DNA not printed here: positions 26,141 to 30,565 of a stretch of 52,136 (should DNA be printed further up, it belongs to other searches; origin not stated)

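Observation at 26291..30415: Orphan 1374-aa membrane protein with about 35 hydrophobic segments and a poly-acidic C-terminal arm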

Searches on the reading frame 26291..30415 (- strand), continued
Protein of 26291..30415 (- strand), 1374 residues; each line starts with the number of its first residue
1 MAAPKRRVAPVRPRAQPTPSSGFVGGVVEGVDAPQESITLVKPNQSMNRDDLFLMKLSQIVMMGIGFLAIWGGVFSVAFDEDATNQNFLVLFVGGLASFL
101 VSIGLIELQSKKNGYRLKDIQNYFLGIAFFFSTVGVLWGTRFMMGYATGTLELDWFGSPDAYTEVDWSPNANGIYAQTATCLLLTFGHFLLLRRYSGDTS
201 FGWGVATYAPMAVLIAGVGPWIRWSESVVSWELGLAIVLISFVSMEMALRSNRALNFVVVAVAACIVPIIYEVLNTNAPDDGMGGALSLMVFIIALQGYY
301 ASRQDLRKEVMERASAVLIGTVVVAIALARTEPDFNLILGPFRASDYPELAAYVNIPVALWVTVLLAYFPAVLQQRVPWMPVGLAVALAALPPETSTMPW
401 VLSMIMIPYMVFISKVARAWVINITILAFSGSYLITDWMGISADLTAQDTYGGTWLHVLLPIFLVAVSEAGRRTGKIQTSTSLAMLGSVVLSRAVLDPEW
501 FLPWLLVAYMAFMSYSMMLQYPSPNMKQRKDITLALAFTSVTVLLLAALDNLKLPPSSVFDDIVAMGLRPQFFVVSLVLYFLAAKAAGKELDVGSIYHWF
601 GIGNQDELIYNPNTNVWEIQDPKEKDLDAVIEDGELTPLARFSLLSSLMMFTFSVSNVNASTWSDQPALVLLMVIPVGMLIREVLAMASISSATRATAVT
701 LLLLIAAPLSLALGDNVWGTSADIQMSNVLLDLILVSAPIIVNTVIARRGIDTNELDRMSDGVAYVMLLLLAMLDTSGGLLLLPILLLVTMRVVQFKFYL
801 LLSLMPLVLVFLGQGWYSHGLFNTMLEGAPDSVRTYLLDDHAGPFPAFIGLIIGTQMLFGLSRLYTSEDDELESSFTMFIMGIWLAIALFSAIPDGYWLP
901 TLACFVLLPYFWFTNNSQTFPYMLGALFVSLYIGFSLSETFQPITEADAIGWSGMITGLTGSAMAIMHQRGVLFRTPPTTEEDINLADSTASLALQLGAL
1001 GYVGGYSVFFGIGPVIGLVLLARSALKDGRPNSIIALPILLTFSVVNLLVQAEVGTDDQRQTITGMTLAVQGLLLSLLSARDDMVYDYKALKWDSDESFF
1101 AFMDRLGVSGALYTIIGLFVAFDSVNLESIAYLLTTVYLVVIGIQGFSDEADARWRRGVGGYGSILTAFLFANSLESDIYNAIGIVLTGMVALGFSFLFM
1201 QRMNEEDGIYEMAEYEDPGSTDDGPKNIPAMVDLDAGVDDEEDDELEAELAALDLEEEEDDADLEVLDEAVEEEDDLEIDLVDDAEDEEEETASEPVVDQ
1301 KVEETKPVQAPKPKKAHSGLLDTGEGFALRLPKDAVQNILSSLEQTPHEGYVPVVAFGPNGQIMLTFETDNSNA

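Call 30: find_encoding_contigs(protein=P0076, flank=8000, max_places=1)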
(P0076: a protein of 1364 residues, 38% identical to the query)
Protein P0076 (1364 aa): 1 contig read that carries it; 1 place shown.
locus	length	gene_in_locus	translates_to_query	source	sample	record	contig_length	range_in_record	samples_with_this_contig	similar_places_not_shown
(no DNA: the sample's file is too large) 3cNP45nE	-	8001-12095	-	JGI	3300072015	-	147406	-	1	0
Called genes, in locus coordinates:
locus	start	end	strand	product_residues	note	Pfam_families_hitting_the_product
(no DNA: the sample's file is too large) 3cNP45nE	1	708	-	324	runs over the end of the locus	PF00941:FAD_binding_5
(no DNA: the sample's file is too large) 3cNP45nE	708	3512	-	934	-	PF01315:Ald_Xan_dh_C, PF02738:MoCoBD_1, PF20256:MoCoBD_2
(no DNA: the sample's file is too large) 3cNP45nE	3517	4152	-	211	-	PF13085:Fer2_3, PF00111:Fer2 (weak), PF01799:Fer2_2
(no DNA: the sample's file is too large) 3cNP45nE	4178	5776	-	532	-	PF01553:Acyltransferase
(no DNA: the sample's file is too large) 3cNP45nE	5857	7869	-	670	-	PF00082:Peptidase_S8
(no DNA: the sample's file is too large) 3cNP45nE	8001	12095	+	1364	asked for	-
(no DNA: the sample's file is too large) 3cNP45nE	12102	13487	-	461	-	PF00082:Peptidase_S8 (faint)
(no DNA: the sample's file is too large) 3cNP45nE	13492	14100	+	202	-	PF00929:RNase_T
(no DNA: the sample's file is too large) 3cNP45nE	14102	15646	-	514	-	PF00083:Sugar_tr (weak), PF07690:MFS_1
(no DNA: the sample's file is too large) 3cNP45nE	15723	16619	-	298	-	PF02625:XdhC_CoxI, PF13478:XdhC_C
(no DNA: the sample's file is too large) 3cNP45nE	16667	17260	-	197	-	PF12804:NTP_transf_3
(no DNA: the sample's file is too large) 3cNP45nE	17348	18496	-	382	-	PF02771:Acyl-CoA_dh_N, PF02770:Acyl-CoA_dh_M, PF00441:Acyl-CoA_dh_1, PF08028:Acyl-CoA_dh_2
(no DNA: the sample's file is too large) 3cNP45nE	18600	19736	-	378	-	PF01699:Na_Ca_ex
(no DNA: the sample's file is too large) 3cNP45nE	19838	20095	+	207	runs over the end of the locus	PF00230:MIP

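Call 41: search_protein_representatives(alignment_id=A3)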
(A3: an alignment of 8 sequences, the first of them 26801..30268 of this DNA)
Query: 8 sequences, 1167 profile positions. Proteins with E-value up to 0.001 (for the whole library): 195; up to 1e-10: 135; up to 1e-30: 71. The best 150 are listed.
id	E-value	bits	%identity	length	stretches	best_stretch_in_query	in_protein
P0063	0.0e+00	1649.6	-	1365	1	2-1167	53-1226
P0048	0.0e+00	1619.8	-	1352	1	1-1166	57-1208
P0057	0.0e+00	1579.9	-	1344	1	2-1166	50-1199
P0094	0.0e+00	1537.0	-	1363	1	3-1167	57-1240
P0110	0.0e+00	1358.6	-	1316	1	2-1166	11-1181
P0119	0.0e+00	1194.1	-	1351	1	5-1167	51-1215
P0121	0.0e+00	1080.2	-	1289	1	4-1167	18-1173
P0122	0.0e+00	1074.8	-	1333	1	4-1166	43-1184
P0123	0.0e+00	1048.6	-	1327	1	4-1164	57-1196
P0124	0.0e+00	1038.0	-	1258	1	2-1167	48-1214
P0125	1.4e-298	1010.3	-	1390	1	2-1166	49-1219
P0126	3.4e-298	1009.0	-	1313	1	4-1163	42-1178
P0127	5.1e-235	799.7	-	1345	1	6-1162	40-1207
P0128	1.7e-219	748.3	-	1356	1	5-1166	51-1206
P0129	1.7e-207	708.6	-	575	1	1-498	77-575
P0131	1.1e-165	570.1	-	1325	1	5-1167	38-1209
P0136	2.6e-133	462.9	-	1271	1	7-1166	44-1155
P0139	1.9e-124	433.5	-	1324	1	18-1166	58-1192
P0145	4.2e-109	382.7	-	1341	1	13-1163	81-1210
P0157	6.6e-57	209.8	-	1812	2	41-502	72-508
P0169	1.0e-40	156.2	-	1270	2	22-470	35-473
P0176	3.3e-33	131.3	-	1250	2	37-460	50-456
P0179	5.1e-33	130.7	-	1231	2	54-394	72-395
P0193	3.3e-28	114.8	-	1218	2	45-454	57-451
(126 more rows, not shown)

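Call 42: list_cluster_members(proteins=[P0157, P0169, P0176, P0179, P0193, P0145, P0139, P0136, P0131, P0127])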
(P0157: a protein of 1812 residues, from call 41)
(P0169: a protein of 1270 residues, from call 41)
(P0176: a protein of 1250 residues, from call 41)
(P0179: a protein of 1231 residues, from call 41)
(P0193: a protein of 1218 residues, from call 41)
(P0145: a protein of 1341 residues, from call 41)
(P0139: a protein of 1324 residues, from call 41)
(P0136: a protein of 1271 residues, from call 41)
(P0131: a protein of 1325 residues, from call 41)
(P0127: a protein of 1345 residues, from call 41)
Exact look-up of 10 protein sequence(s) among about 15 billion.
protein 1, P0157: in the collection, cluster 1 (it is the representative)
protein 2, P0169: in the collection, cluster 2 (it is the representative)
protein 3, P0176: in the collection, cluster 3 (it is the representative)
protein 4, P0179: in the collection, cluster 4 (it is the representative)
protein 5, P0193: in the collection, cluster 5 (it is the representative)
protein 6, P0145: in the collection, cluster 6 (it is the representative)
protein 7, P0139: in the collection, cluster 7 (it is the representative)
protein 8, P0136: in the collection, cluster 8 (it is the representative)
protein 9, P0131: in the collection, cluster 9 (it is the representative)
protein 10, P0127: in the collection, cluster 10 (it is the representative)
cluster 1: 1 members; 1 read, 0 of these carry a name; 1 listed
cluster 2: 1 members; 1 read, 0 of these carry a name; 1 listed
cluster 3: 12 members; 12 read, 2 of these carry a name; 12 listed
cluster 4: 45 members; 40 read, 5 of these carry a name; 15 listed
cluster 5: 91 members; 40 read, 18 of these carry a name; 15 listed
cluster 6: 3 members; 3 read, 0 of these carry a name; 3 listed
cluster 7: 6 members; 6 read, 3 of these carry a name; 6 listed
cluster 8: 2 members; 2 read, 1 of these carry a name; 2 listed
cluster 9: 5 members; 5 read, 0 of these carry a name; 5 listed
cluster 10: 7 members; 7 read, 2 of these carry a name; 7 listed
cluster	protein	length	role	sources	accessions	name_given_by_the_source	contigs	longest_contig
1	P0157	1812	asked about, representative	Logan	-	-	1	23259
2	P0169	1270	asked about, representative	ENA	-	-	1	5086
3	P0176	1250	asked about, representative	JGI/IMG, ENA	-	-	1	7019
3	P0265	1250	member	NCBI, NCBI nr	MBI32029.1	MAG: hypothetical protein CMB72_05575 [Euryarchaeota archaeon] | hypothetical protein [Euryarchaeota archaeon]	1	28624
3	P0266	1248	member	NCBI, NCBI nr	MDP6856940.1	MAG: hypothetical protein QGH13_05360 [Candidatus Thalassarchaeaceae archaeon] | hypothetical protein [Candidatus Thalassarchaeaceae archaeon]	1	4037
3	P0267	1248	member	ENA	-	-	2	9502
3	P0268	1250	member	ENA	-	-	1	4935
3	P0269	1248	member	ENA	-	-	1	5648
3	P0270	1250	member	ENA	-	-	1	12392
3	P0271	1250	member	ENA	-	-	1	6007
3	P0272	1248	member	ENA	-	-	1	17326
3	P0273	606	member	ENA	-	-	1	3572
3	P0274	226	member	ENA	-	-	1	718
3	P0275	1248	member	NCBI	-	-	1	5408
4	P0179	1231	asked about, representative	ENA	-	-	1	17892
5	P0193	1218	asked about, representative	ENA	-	-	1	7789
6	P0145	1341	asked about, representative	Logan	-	-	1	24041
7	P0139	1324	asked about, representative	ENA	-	-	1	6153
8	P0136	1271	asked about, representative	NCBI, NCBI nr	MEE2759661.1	MAG: hypothetical protein VYA86_06765 [Candidatus Thermoplasmatota archaeon] | hypothetical protein [Candidatus Thermoplasmatota archaeon]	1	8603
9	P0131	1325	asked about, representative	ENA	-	-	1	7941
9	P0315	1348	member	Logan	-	-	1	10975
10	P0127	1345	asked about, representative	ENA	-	-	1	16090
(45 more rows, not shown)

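Call 45: predict_structure(alignment_id=A2)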
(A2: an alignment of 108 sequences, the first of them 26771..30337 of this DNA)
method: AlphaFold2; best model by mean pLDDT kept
length: 1189 residues; sequences in the alignment: 108
mean_pLDDT: 85.7   pTM: 0.73
mean pLDDT of the five models: 85.7, 83.4, 83.0, 81.3, 80.4
residues with pLDDT >= 90: 469; 70-90: 647; 50-70: 44; < 50: 29
segments of 3 or more residues with pLDDT < 50: 1-20, 1181-1189
pLDDT, mean of each block of 10 residues (from residue 1): 31 33 71 84 81 74 87 89 83 82 89 89 89 74 89 94 92 87 87 87 89 95 86 93 93 88 95 91 88 95 91 88 88 97 93 96 94 96 93 94 97 94 90 94 91 92 90 85 91 90 92 91 87 86 91 93 90 77 71 67 86 90 89 80 89 91 87 92 80 67 91 84 77 90 93 91 90 91 88 85 88 88 92 87 67 89 85 86 83 87 91 79 89 91 85 80 85 86 81 81 72 79 80 85 90 85 78 84 89 86 91 93 82 92 93 86 90 75 41
secondary structure, 60 per line:
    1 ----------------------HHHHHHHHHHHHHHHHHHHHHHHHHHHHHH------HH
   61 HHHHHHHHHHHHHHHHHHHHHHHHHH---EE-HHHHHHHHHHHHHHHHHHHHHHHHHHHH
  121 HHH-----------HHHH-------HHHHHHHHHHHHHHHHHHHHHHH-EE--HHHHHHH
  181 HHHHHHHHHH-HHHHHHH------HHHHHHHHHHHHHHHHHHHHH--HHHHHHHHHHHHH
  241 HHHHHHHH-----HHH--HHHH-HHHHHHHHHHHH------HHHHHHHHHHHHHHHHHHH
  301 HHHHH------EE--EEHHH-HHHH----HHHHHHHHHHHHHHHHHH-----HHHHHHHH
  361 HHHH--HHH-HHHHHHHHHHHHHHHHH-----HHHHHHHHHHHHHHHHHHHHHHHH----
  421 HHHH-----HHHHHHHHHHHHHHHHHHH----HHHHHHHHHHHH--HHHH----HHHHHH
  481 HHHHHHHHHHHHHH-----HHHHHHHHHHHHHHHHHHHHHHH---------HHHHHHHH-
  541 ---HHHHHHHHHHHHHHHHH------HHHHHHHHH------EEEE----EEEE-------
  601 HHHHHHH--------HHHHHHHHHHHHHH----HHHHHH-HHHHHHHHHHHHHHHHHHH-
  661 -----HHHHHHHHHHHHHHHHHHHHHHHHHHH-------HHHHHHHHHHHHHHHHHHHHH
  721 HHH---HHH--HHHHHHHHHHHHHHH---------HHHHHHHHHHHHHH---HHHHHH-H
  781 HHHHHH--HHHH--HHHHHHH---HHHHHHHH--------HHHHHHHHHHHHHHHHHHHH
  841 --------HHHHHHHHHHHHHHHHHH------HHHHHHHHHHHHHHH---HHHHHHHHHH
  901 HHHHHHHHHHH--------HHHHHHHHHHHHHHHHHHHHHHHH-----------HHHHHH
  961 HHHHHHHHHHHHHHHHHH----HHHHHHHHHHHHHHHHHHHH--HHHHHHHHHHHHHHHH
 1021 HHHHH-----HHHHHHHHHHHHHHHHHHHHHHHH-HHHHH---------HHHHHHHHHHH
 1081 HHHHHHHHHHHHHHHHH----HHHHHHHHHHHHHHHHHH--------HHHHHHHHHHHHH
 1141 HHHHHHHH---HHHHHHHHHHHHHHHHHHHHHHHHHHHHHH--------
elements in order (helices of 4 or more, strands of 3 or more residues): H23-52 H59-86 H93-123 H135-138 H146-168 H174-190 H192-198 H205-225 H228-248 H259-262 H264-275 H282-305 H322-325 H330-347 H353-364 H371-387 H393-416 H421-424 H430-448 H453-464 H467-470 H475-494 H500-522 H532-539 H544-560 H567-575 E582-585 E590-593 H601-607 H616-629 H634-639 H641-659 H666-692 H700-723 H732-746 H756-769 H773-778 H780-786 H789-792 H795-801 H805-812 H821-840 H849-866 H873-887 H891-911 H920-943 H955-978 H983-1002 H1005-1025 H1031-1054 H1056-1060 H1070-1097 H1102-1119 H1128-1148 H1152-1181

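Call 47: fold_search(model_id=the predicted structure, library=pdb)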
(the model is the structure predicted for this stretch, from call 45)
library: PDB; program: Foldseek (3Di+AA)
matches with E <= 10: 478; with E <= 0.001: 0
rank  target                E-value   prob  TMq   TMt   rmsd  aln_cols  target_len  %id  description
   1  6af0_A                5.1e-03  0.89  0.11  0.13  35.4      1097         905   10  Structure of Ctr9, Paf1 and Cdc73 ternary complex from Myceliophthora thermophila (released 2018-09-19)
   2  4buj_F                6.6e-03  0.47  0.09  0.09  44.3      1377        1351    9  Crystal structure of the S. cerevisiae Ski2-3-8 complex (released 2013-08-28)
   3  8fgw_D                1.6e-02  0.60  0.12  0.12  33.5      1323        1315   10  Human IFT-A complex structures provide molecular insights into ciliary transport (released 2023-02-22)
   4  8bx8_B                2.3e-02  0.23  0.08  0.03  84.0      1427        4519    9  In situ outer dynein arm from Chlamydomonas reinhardtii in the post-power stroke state (released 2023-05-10)
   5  5ve8_A                4.5e-02  0.80  0.17  0.19  35.1      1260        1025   11  Crystal structure of full-length Kluyveromyces lactis Kap123 with histone H3 1-28 (released 2017-11-01)
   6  9e23_f                4.8e-02  0.20  0.09  0.09  79.7      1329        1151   11  Cryo-EM structure of Pre-Chi dynein tail (released 2025-07-09)
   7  7cun_G                5.3e-02  0.99  0.25  0.30  22.1      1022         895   11  The structure of human Integrator-PP2A complex (released 2020-11-25)
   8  7nj1_A                6.6e-02  0.54  0.15  0.13  40.3      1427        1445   10  CryoEM structure of the human Separase-Securin complex (released 2021-08-04)
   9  5hb4                  8.1e-02  0.60  0.17  0.16  40.7      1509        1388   10  Crystal structure of Chaetomium thermophilum Nup192 (released 2016-04-20)
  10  9nwd_B                8.4e-02  0.35  0.14  0.12  36.6      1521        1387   10  Human E3 ligase UBR4-KCMF1-calmodulin complex (N-terminal) (released 2025-06-11)
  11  5w0v_B                8.7e-02  0.85  0.19  0.21  30.6      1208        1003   10  Crystal structure of full-length Kluyveromyces lactis Kap123 with histone H4 1-34 (released 2017-11-01)
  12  8bx8_A                1.0e-01  0.20  0.11  0.04  79.3      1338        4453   10  In situ outer dynein arm from Chlamydomonas reinhardtii in the post-power stroke state (released 2023-05-10)
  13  7sqc_R0               1.1e-01  0.28  0.12  0.09  42.0      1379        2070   10  Ciliary C1 central pair apparatus isolated from Chlamydomonas reinhardtii (released 2022-04-13)
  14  8woi                  1.1e-01  0.06  0.05  0.05  42.1      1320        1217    9  Structure of the wild-type Arabidopsis ABCB19 in the apo state (released 2024-03-13)
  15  9rwz_M                1.2e-01  0.33  0.11  0.12  26.4       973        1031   10  ZSWIM8-CUL3 complex bound to AGO2-miR-7-CYRANO (released 2026-03-18)
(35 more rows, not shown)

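Call 51: search_protein_families(library=pfam, proteins=[P0157, P0169, P0176, P0179, P0193, P0145, P0136], max_evalue=0.1)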
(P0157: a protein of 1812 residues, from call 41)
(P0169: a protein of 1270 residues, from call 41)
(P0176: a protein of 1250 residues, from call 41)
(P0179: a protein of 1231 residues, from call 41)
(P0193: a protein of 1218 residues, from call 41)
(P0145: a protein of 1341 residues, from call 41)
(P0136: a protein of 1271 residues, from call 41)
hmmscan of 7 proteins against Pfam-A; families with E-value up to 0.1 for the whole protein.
P0157 (1812 aa): 0 families

P0169 (1270 aa): 0 families

P0176 (1250 aa): 0 families

P0179 (1231 aa): 0 families

P0193 (1218 aa): 0 families

P0145 (1341 aa): 0 families

P0136 (1271 aa): 0 families
